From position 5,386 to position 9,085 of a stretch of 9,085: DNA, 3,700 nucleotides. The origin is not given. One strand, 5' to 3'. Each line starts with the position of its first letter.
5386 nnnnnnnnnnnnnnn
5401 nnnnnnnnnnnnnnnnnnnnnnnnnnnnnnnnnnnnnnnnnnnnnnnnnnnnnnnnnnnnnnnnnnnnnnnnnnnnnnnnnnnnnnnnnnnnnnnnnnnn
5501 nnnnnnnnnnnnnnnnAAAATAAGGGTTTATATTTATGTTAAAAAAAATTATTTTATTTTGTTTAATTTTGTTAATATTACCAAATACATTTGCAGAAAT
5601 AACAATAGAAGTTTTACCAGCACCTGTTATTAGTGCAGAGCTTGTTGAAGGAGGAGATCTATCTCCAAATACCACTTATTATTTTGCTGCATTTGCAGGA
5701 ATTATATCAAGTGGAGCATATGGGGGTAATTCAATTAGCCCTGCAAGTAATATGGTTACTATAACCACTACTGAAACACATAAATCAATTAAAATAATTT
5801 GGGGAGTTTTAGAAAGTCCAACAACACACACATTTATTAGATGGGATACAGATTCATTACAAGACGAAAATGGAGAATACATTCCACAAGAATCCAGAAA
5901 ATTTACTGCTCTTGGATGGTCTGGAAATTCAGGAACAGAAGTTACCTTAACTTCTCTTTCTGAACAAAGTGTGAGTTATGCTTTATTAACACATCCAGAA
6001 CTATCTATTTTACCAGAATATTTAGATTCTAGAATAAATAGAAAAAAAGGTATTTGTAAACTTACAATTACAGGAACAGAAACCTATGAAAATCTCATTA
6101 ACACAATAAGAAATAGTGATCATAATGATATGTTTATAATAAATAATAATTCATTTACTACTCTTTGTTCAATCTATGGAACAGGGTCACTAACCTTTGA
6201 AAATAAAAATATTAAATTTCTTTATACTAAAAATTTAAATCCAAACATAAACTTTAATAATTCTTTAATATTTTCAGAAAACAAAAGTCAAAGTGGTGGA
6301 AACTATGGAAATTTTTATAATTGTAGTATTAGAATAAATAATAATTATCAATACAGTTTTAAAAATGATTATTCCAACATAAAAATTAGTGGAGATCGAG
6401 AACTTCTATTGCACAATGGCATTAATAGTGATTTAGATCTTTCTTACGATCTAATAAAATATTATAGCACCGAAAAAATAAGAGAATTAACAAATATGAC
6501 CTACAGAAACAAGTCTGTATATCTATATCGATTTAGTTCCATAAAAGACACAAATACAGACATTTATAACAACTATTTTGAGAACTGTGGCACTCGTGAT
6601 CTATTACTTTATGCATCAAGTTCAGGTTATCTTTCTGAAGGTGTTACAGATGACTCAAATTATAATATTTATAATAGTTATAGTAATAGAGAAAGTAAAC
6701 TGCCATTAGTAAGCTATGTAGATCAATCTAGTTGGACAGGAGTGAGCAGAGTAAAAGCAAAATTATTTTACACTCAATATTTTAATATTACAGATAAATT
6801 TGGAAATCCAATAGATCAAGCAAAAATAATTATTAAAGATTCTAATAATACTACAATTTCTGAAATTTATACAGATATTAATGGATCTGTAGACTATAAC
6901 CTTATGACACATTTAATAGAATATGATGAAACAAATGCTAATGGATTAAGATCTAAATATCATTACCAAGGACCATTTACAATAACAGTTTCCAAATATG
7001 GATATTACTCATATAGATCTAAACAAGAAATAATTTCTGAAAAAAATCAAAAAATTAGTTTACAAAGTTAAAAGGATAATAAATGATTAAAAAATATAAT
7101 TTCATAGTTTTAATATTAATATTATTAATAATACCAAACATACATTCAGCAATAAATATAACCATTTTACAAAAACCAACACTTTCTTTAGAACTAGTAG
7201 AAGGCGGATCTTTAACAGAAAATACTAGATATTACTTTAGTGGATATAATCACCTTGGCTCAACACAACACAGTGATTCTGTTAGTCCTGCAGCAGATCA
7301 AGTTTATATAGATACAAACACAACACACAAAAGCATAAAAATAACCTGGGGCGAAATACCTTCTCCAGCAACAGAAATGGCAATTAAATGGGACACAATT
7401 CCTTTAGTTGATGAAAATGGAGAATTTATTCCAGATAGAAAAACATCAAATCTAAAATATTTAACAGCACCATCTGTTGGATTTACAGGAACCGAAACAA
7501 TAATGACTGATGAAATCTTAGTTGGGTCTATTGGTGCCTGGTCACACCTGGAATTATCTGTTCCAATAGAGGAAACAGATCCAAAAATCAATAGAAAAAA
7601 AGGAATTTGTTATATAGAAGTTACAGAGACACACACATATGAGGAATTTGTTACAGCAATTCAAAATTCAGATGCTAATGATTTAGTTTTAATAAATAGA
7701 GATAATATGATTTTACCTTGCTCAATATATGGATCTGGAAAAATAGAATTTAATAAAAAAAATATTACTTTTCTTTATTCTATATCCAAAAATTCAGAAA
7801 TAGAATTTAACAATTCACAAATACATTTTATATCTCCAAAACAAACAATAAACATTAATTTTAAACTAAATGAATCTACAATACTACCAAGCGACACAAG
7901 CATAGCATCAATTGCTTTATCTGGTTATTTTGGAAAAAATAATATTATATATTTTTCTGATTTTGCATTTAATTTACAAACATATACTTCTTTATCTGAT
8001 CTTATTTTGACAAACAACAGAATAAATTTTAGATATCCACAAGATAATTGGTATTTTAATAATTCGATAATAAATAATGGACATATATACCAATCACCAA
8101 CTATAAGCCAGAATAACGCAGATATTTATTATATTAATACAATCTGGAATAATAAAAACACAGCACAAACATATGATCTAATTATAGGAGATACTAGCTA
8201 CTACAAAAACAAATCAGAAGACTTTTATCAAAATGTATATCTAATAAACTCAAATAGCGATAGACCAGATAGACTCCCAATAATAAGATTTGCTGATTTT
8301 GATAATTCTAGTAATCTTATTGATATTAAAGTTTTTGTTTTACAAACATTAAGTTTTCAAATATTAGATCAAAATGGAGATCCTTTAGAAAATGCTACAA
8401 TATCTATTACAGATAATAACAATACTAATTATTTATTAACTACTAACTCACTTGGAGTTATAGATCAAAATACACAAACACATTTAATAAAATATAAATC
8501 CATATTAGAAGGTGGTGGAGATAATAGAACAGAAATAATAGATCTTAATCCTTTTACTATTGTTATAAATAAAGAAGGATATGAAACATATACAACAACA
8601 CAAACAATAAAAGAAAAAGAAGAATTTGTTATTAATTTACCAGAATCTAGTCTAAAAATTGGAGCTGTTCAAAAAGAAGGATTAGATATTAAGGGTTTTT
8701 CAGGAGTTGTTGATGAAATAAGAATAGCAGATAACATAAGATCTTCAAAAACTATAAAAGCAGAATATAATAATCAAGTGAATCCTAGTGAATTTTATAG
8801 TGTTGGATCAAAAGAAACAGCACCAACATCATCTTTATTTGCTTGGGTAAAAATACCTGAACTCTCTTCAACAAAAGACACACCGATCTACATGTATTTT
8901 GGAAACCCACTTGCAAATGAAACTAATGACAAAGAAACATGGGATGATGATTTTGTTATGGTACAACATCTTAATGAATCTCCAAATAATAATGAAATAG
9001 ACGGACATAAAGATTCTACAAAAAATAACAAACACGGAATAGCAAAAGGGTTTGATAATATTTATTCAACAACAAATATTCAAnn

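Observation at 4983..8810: A LamG domain appears split in two by about 3.1 kb holding two signal-peptide-bearing paralogous modules (gene-in-gene insertion or recombination mosaic)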

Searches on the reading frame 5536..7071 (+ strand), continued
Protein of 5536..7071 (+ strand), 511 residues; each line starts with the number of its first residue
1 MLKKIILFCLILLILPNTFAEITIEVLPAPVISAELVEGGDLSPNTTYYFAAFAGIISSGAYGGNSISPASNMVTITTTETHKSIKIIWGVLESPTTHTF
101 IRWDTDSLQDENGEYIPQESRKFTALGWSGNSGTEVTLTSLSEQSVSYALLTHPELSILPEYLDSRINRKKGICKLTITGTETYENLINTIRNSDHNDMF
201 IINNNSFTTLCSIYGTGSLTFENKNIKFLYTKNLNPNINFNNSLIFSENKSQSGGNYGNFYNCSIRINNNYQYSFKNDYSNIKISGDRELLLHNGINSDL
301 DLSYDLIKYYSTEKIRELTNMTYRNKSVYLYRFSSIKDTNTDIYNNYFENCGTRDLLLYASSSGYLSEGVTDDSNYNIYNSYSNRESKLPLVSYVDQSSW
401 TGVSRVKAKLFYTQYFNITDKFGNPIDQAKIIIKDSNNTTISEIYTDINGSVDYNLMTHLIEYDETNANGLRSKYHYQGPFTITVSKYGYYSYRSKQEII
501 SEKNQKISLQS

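Call 65: search_protein_families(library=ncbifam, proteins=[window:5536-7068:+], max_evalue=0.01)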
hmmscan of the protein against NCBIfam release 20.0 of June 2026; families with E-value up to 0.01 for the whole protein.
window:5536-7068:+ (511 aa): 0 families

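Call 67: find_encoding_contigs(protein=P0028, flank=10000, max_places=2)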
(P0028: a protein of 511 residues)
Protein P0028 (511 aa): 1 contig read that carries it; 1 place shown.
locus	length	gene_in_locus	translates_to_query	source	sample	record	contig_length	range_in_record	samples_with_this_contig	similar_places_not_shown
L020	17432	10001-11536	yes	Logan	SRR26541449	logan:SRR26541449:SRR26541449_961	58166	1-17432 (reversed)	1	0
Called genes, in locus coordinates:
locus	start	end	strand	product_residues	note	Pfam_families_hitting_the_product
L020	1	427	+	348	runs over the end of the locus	-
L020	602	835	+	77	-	-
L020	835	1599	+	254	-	PF01471:PG_binding_1 (weak), PF13539:Peptidase_M15_4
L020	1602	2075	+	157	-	-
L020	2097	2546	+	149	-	-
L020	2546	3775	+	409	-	PF10758:DUF2586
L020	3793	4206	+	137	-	-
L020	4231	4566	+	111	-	-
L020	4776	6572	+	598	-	PF10145:PhageMin_Tail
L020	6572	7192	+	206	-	PF19512:DUF6046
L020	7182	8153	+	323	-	-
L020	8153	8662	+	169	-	-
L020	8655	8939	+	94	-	-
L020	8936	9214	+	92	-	-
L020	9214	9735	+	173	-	-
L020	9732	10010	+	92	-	-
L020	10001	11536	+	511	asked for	-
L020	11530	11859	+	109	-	-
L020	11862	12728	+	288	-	-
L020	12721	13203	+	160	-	-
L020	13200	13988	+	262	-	-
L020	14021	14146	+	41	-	-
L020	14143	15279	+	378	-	PF00005:ABC_tran (faint)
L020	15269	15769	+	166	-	PF00551:Formyl_trans_N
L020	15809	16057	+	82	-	-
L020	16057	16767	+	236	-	-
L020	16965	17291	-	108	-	-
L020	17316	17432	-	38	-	?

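Call 68: find_encoding_contigs(protein=P0025, flank=10000, max_places=2)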
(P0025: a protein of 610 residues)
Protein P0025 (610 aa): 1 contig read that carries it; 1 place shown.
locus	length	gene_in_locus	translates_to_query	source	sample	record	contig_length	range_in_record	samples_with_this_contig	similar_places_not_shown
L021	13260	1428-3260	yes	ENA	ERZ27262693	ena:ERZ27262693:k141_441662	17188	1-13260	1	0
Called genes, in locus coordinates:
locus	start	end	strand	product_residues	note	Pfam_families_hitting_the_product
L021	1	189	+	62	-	?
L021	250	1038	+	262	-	-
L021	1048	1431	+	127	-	-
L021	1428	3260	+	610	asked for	-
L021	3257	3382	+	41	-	-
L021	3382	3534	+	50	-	-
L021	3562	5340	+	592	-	-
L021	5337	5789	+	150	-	-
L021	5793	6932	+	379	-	PF19782:DUF6267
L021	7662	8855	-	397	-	-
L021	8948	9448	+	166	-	-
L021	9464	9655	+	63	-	-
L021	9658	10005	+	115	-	PF01503:PRA-PH (weak)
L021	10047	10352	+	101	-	-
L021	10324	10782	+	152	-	-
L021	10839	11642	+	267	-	PF08804:gp32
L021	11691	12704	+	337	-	PF00154:RecA_N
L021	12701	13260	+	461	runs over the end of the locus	PF03796:DnaB_C, PF13481:AAA_25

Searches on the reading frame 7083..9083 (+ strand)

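Call 6: search_protein_families(library=pfam, proteins=[window:7083-9083:+], max_evalue=1)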
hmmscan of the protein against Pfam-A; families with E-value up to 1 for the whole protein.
window:7083-9083:+ (667 aa): 4 families
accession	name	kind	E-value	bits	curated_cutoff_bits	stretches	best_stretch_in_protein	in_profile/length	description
PF10102.14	DUF2341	-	0.00018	22.3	23.4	1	586-618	30-62/84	Domain of unknown function (DUF2341)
PF13620.12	CarboxypepD_reg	-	0.00087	20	32.3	1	424-458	3-38/82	Carboxypeptidase regulatory-like domain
PF08308.17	PEGA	-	0.012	15.9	20.8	1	490-519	36-65/71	PEGA domain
PF13715.12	CarbopepD_reg_2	-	0.029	14.9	32.2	0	489-529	44-86/88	CarboxypepD_reg-like domain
